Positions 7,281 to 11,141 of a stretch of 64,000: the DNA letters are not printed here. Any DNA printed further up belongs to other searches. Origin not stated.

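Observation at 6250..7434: Card1/Can2-like (DUF1887) CARF-nuclease gene translationally coupled to smc, with no signal-generating enzyme nearby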

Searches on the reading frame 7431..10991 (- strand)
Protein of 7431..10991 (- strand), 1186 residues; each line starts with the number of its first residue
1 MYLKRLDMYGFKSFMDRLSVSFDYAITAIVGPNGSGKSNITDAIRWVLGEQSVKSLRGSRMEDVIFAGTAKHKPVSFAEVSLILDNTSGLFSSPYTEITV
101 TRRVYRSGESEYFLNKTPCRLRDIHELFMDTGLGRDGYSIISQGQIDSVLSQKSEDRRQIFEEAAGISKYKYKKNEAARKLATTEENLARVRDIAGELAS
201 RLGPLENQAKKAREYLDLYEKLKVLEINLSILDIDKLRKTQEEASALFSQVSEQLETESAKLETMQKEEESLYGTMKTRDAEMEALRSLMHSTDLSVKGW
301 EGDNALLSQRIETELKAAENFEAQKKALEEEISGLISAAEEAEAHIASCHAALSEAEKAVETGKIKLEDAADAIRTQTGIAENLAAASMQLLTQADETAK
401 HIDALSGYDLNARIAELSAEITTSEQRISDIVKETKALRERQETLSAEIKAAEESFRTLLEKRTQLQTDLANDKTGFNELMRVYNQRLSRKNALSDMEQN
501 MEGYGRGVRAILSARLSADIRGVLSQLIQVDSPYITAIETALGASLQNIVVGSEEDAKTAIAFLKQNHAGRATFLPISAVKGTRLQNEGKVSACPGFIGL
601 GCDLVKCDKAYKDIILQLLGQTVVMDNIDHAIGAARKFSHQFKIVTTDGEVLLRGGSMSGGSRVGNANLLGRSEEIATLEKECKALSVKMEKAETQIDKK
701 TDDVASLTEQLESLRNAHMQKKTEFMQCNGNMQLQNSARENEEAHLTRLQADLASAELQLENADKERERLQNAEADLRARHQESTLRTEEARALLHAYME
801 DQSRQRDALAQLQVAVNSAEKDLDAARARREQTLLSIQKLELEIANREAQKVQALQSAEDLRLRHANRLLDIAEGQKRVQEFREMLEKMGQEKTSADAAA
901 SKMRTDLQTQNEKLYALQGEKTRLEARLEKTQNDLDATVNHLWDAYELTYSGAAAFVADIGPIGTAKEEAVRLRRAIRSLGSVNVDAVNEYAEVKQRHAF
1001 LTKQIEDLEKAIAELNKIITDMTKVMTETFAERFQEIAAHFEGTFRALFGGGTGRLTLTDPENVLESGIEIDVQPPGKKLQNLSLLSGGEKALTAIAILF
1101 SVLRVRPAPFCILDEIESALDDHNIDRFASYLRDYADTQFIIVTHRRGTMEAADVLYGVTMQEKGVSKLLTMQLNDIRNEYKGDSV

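Call 5: search_protein_families(library=pfam, proteins=[window:7431-10991:-], max_evalue=0.1)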
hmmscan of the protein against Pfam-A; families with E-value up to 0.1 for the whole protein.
window:7431-10991:- (1186 aa): 8 families
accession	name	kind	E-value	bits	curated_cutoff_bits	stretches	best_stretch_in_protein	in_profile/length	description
PF02463.25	SMC_N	-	2.7e-73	246.5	40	2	2-661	1-140/220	RecF/RecN/SMC N terminal domain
PF06470.18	SMC_hinge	-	1.4e-30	106.5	22.5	1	519-632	3-113/116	SMC proteins Flexible Hinge Domain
PF13304.12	AAA_21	-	5.8e-18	66.4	27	2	985-1145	166-298/304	AAA domain, putative AbiEii toxin, Type IV TA system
PF13476.12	AAA_23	-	5.3e-09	37.4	27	1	5-255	1-179/201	AAA domain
PF13555.12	AAA_29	-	1.6e-06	28.2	27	1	3-48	1-46/61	P-loop containing region of AAA domain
PF13175.12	AAA_15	-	1.7e-05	25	32.1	1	1-373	1-192/374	AAA ATPase domain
PF10482.14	CtIP_N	-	0.0015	18.9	27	1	409-476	18-85/120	Tumour-suppressor protein CtIP N-terminal domain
PF21142.3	A2M_bMG2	-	0.037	14.5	25.5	0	219-275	14-70/119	Bacterial alpha-2 macroglobulin MG2 domain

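Call 58: search_protein_families(library=padloc, proteins=[window:7431-10991:-], max_evalue=0.001)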
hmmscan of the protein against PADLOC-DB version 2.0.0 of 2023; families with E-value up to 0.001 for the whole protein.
window:7431-10991:- (1186 aa): 38 families (the best 25 are shown)
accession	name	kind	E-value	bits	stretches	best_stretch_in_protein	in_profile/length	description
PDLC04135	mad3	-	1.9e-73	246.2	2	855-1169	118-347/374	mads_3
PDLC03859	LmuB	-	8.2e-31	105.8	2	672-1151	183-585/611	-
PDLC02980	AriA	-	4e-16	57.8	2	26-213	1-204/304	-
PDLC03865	LmuB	-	2.6e-15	53.7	1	26-500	33-482/1007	-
PDLC02335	AbiLi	-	3.4e-12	44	1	3-70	50-106/326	AbiLi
PDLC00091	GajA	-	8.7e-12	42.6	1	1-56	1-56/627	AAA ATPase domain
PDLC00099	GajA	-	7.4e-10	36.4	1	1-57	1-62/626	AAA ATPase domain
PDLC00080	GajA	-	1.8e-09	34.9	1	1-57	1-63/622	AAA ATPase domain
PDLC00073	GajA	-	3.8e-09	34.1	1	1-73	1-72/589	AAA ATPase domain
PDLC02979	AriA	-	1.3e-08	33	1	1-348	1-229/373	-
PDLC04149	HEC-04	-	4.9e-08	30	1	2-43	26-66/494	-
PDLC00072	GajA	-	5e-08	29.8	1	1-55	1-54/709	AAA ATPase domain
PDLC00299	PtuA1|PtuA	-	7.3e-08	29.8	1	1-48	53-99/535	AAA ATPase domain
PDLC04140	mad8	-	1.3e-07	29.5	0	26-253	29-179/314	mads_8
PDLC02913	ATPase_I-A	-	1.4e-07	29.1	1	1-48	52-98/508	-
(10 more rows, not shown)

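Call 59: search_protein_families(library=ncbifam, proteins=[window:7431-10991:-], max_evalue=0.0001)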
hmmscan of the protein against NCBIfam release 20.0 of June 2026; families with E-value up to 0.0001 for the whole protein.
window:7431-10991:- (1186 aa): 19 families
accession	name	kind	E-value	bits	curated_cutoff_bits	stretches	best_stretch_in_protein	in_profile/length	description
TIGR02168.1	SMC_prok_B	equivalog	0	1063.9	567.35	1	2-1174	1-1181/1181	chromosome segregation protein SMC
TIGR02169.1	SMC_prok_A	equivalog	4.2e-192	640.8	729.4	1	2-1173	1-1164/1165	chromosome segregation protein SMC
NF045487.1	ASRP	equivalog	1.6e-20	73.3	300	2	673-1144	155-589/593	archaea-specific SMC-related protein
NF045780.1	TrlF_fam_ATP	equivalog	5.5e-18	65.1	350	1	14-478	299-732/944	TrlF family AAA-like ATPase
NF003034.1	PRK03918.1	equivalog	1.8e-16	59.3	700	1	1-454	1-426/878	DNA double-strand break repair ATPase Rad50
NF002572.0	PRK02224.1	equivalog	1.2e-12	47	1087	0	1-70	1-66/888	DNA double-strand break repair ATPase Rad50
NF041035.1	Rad50_Halo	equivalog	2.5e-09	36.1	1000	0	168-468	331-620/883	DNA double-strand break repair ATPase Rad50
NF041034.1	Rad50_Sulf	equivalog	2.3e-07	29.1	1000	1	1-70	1-65/872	DNA double-strand break repair ATPase Rad50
NF002244.0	PRK01156.1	equivalog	3.6e-07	28.7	847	1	1-68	1-63/895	DNA double-strand break repair ATPase Rad50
TIGR00611.2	recf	equivalog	5.1e-07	29.2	172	1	3-66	1-60/339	DNA replication/repair protein RecF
NF040873.1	AztA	equivalog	6.7e-07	29.1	220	0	17-49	10-43/191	zinc ABC transporter ATP-binding protein AztA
TIGR04520.1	ECF_ATPase_1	equivalog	9.9e-07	28.4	315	0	1082-1156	133-206/269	energy-coupling factor transporter ATPase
TIGR01978.1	sufC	equivalog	3e-06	26.8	212.8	0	1086-1149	145-206/243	Fe-S cluster assembly ATPase SufC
TIGR00618.1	sbcc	subfamily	3.1e-06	25.4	478.5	1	3-293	3-301/1043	exonuclease subunit SbcC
TIGR00958.1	3a01208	subfamily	4.2e-06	25.3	874.6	0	1084-1155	616-682/711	antigen peptide transporter 2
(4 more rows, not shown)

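Call 97: find_homologous_proteins(query=window:7431-10991:-, max_evalue=1e-100)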
Query window:7431-10991:- (1186 aa): 7989 proteins with E <= 1e-100 among 8000 candidates; the best 120 are listed.
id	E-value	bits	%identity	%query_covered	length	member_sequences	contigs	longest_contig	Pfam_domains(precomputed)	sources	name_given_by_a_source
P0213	0.0e+0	2532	100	100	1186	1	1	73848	PF13175.13,PF06470.19,PF13476.13,PF13555.13,PF02463.26,PF13304.13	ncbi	-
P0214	0.0e+0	1933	77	99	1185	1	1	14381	PF06470.19,PF13476.13,PF13555.13,PF02463.26,PF13304.13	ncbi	-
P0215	0.0e+0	1932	77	99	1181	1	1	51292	PF06470.19,PF13476.13,PF13555.13,PF02463.26,PF13304.13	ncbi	-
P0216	0.0e+0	1929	77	99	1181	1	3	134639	PF06470.19,PF13476.13,PF13555.13,PF02463.26,PF24161.2,PF13304.13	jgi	-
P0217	0.0e+0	1908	75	100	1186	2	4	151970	PF13175.13,PF06470.19,PF13476.13,PF13555.13,PF02463.26,PF13304.13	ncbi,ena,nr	ncbi:MAG: chromosome segregation protein SMC [Clostridia bacterium]|nr:chromosome segregation protei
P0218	0.0e+0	1906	75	100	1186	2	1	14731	PF13175.13,PF06470.19,PF13476.13,PF13555.13,PF02463.26,PF24161.2,PF13304.13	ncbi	-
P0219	0.0e+0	1890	75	100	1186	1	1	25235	PF06470.19,PF13476.13,PF13555.13,PF02463.26,PF13304.13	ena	-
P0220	0.0e+0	1811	72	99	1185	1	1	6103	PF13175.13,PF06470.19,PF13476.13,PF13555.13,PF02463.26,PF24161.2,PF13304.13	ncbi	-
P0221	0.0e+0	1804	72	99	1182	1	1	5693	PF13175.13,PF06470.19,PF13476.13,PF13555.13,PF02463.26,PF24161.2,PF13304.13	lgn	-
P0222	0.0e+0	1788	72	99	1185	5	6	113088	PF06470.19,PF13476.13,PF13555.13,PF02463.26,PF24161.2,PF13304.13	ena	-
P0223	0.0e+0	1782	72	99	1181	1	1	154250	PF06470.19,PF13555.13,PF02463.26,PF13304.13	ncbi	-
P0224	0.0e+0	1760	71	99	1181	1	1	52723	PF13175.13,PF06470.19,PF13476.13,PF13555.13,PF02463.26,PF13304.13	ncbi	-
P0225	0.0e+0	1742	70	99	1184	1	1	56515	PF13175.13,PF06470.19,PF13476.13,PF13555.13,PF02463.26,PF24161.2,PF13304.13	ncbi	-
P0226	0.0e+0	1729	69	99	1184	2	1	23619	PF06470.19,PF13476.13,PF13555.13,PF02463.26,PF24161.2,PF13304.13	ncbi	-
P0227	0.0e+0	1726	69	99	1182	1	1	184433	PF06470.19,PF13476.13,PF13555.13,PF02463.26,PF24161.2,PF13304.13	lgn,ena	-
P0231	0.0e+0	1670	68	100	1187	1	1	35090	PF13175.13,PF06470.19,PF13476.13,PF13555.13,PF02463.26,PF13304.13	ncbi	-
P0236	0.0e+0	1036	46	99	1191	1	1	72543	PF13175.13,PF06470.19,PF13476.13,PF02463.26,PF13304.13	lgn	-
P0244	1.1e-285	969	44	99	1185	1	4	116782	PF13175.13,PF06470.19,PF13476.13,PF02463.26,PF24161.2,PF13304.13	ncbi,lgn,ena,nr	ncbi:MAG: chromosome segregation protein SMC [Clostridia bacterium]|nr:chromosome segregation protei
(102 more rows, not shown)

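Call 98: find_encoding_contigs(protein=P0227, flank=5000, max_places=1)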
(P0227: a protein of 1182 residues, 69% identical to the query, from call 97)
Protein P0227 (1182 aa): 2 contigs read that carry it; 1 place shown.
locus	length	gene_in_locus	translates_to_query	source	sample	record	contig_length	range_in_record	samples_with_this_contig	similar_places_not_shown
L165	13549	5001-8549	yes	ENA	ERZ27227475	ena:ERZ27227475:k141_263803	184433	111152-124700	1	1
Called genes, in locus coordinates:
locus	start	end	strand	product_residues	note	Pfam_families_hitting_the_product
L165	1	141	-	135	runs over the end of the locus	PF03652:RuvX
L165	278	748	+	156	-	PF00149:Metallophos (weak), PF12850:Metallophos_2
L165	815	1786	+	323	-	PF00389:2-Hacid_dh, PF02826:2-Hacid_dh_C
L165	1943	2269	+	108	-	PF06153:CdAMP_rec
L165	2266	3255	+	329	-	PF13177:DNA_pol3_delta2, PF09115:DNApol3-delta_C (faint)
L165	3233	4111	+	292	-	PF04468:PSP1, PF28472:PSP1_3rd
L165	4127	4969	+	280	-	PF02645:DegV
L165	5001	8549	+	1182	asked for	PF02463:SMC_N, PF13304:AAA_21, PF13476:AAA_23, PF13555:AAA_29 (weak), PF06470:SMC_hinge, PF24161:CCDC39 (weak), PF13304:AAA_21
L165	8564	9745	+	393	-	PF09002:Card1_endonuc (weak)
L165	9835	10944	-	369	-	PF04015:DUF362, PF00037:Fer4 (weak), PF12797:Fer4_2 (faint), PF12837:Fer4_6 (weak), PF12838:Fer4_7, PF13187:Fer4_9 (weak), PF13237:Fer4_10, PF14697:Fer4_21 (weak)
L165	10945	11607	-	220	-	PF00300:His_Phos_1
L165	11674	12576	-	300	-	PF01479:S4, PF00849:PseudoU_synth_2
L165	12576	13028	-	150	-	PF01252:Peptidase_A8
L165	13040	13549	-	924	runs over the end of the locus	PF00133:tRNA-synt_1, PF09334:tRNA-synt_1g, PF01406:tRNA-synt_1e (weak), PF01921:tRNA-synt_1f (weak), PF09334:tRNA-synt_1g (weak), PF08264:Anticodon_1, PF06827:zf-FPG_IleRS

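Call 99: find_encoding_contigs(protein=P0222, flank=5000, max_places=1)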
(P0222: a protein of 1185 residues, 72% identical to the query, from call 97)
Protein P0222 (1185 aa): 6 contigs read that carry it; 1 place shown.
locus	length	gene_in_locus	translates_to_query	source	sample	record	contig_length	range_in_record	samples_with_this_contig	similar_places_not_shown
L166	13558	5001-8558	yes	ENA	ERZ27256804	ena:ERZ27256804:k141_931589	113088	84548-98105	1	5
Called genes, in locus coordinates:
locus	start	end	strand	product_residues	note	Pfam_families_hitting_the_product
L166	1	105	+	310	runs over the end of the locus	PF05448:AXE1, PF00326:Peptidase_S9 (weak)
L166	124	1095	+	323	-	PF00389:2-Hacid_dh, PF22660:RS_preATP-grasp-like (faint), PF02826:2-Hacid_dh_C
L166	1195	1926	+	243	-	PF16227:DUF4886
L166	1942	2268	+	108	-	PF06153:CdAMP_rec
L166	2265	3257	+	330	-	PF13177:DNA_pol3_delta2, PF09115:DNApol3-delta_C (weak)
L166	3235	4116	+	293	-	PF04468:PSP1, PF28472:PSP1_3rd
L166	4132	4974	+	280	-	PF02645:DegV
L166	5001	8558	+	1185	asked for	PF02463:SMC_N, PF13304:AAA_21, PF13476:AAA_23, PF13555:AAA_29 (weak), PF24161:CCDC39 (faint), PF06470:SMC_hinge, PF13304:AAA_21 (weak)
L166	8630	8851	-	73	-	PF01381:HTH_3, PF13443:HTH_26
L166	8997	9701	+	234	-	PF04397:LytTR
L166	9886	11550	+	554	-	-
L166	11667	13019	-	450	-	PF00239:Resolvase, PF07508:Recombinase (weak), PF13408:Zn_ribbon_recom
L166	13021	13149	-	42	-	-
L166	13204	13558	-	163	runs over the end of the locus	PF00383:dCMP_cyt_deam_1, PF14437:MafB19-deam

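Call 100: find_encoding_contigs(protein=P0231, flank=5000, max_places=1)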
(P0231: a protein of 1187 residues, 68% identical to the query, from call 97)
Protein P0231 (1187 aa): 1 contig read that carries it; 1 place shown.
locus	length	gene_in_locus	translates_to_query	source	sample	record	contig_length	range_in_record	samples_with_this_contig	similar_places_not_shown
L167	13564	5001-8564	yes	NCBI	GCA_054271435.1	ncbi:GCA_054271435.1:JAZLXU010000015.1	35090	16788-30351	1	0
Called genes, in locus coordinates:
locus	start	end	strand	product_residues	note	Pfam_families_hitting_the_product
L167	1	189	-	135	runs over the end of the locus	PF03652:RuvX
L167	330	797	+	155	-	PF00149:Metallophos (faint), PF12850:Metallophos_2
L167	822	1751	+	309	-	PF00389:2-Hacid_dh, PF02826:2-Hacid_dh_C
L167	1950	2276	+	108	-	PF06153:CdAMP_rec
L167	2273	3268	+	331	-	PF13177:DNA_pol3_delta2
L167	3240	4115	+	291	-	PF04468:PSP1, PF28472:PSP1_3rd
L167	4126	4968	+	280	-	PF02645:DegV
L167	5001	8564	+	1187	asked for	PF02463:SMC_N, PF13175:AAA_15, PF13304:AAA_21, PF13476:AAA_23, PF13555:AAA_29 (weak), PF06470:SMC_hinge, PF02463:SMC_N, PF13304:AAA_21 (weak)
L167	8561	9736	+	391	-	-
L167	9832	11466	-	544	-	PF00118:Cpn60_TCP1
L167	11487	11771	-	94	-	PF00166:Cpn10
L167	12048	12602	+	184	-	PF12844:HTH_19, PF07883:Cupin_2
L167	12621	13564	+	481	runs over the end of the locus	-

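Call 101: find_encoding_contigs(protein=P0236, flank=5000, max_places=1)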
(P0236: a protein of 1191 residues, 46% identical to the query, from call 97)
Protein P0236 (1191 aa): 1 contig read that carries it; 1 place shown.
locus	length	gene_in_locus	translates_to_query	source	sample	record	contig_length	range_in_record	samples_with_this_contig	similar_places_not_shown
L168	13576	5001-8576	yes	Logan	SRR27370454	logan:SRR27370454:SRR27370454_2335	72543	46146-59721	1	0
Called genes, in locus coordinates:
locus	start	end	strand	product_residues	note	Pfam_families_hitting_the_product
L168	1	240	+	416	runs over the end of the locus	PF01098:FTSW_RODA_SPOVE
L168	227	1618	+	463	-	PF21922:PBP_dimer_2, PF00905:Transpeptidase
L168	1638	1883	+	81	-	PF01479:S4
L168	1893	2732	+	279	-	PF10418:DHODB_Fe-S_bind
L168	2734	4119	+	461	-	PF14691:Fer4_20, PF00070:Pyr_redox (faint), PF00890:FAD_binding_2 (faint), PF01266:DAO (faint), PF01946:Thi4 (weak), PF07992:Pyr_redox_2, PF13450:NAD_binding_8, PF13738:Pyr_redox_3 (weak), +1 more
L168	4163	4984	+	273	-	PF02588:YitT_membrane, PF19700:DUF6198, PF10035:DUF2179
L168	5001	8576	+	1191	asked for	PF02463:SMC_N, PF13175:AAA_15, PF13304:AAA_21 (weak), PF13476:AAA_23, PF06470:SMC_hinge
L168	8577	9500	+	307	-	PF02881:SRP54_N, PF13604:AAA_30 (weak), PF00448:SRP54, PF13401:AAA_22 (weak)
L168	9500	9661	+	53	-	-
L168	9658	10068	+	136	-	PF03652:RuvX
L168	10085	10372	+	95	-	PF06949:DUF1292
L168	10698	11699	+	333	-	PF02504:FA_synthesis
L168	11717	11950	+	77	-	PF00550:PP-binding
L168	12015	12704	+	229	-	PF14622:Ribonucleas_3_3, PF00636:Ribonuclease_3, PF00035:dsrm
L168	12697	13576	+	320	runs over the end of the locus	PF04055:Radical_SAM, PF16199:Radical_SAM_C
